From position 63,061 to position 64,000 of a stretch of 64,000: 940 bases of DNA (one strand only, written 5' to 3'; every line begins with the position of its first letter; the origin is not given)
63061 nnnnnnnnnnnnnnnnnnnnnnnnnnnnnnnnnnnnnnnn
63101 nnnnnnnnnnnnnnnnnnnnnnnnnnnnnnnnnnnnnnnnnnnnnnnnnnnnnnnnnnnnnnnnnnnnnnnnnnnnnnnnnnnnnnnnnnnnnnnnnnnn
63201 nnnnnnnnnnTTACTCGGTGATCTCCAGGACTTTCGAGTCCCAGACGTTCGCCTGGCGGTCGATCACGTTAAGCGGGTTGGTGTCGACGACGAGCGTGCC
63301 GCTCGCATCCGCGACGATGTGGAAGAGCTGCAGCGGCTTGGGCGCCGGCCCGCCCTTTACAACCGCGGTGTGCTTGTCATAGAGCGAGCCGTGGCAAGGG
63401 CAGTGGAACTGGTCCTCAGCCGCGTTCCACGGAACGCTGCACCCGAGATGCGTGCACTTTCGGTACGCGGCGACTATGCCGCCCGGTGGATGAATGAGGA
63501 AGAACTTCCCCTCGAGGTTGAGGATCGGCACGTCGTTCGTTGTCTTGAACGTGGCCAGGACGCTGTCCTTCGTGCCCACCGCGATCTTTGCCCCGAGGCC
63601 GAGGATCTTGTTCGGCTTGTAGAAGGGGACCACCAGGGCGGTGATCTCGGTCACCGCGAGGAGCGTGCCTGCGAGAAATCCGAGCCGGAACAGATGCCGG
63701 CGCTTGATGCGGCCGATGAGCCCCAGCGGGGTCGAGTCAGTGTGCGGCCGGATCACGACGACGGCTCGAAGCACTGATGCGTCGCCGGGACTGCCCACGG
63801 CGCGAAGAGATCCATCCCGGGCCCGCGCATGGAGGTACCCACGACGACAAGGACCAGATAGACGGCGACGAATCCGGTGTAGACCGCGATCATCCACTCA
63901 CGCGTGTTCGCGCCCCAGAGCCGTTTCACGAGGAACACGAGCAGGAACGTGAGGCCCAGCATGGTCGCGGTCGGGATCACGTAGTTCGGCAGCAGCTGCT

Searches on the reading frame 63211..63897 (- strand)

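Call 18: search_protein_families(library=pfam, max_evalue=0.001, proteins=[window:63211-63897:-])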
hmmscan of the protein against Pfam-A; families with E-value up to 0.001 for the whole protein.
window:63211-63897:- (228 aa): 1 family
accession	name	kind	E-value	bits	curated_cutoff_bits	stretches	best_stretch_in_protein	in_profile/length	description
PF00355.32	Rieske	-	2e-09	37.7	20.3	1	134-192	28-87/88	Rieske [2Fe-2S] domain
